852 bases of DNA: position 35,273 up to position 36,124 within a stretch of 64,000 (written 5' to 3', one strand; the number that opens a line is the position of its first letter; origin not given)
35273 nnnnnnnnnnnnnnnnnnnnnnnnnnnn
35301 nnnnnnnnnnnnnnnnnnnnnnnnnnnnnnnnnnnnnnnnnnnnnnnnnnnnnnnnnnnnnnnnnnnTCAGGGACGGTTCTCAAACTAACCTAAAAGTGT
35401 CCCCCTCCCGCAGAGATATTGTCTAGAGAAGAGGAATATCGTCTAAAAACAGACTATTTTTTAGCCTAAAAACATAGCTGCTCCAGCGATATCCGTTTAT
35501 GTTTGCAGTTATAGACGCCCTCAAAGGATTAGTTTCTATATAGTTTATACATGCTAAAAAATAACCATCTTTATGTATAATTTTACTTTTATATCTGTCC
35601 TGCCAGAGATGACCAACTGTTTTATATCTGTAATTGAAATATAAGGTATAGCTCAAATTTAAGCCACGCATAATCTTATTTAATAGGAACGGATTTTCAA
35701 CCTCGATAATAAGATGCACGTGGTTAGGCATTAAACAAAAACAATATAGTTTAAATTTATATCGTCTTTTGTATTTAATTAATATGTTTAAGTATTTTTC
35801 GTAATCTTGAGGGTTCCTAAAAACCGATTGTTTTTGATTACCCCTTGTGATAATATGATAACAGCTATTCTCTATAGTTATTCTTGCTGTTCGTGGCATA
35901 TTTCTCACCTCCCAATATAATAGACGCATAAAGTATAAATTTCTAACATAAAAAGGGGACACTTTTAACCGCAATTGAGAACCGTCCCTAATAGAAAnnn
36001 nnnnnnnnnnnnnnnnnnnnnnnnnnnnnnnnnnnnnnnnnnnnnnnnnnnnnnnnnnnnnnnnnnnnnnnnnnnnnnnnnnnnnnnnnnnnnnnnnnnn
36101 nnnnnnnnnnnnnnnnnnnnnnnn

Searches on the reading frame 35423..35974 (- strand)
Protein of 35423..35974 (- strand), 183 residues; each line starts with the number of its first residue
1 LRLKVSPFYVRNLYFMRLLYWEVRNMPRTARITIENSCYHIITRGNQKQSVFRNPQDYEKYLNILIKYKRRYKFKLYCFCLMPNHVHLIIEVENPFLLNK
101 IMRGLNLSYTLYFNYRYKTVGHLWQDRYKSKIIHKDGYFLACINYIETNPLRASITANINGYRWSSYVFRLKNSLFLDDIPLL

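Call 12: search_protein_families(library=pfam, proteins=[window:35423-35974:-])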
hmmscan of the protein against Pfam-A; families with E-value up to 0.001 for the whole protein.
window:35423-35974:- (183 aa): 1 family
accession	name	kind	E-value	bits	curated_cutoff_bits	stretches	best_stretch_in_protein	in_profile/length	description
PF01797.21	Y1_Tnp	-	1.2e-18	67.8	23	1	35-148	3-120/121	Transposase IS200 like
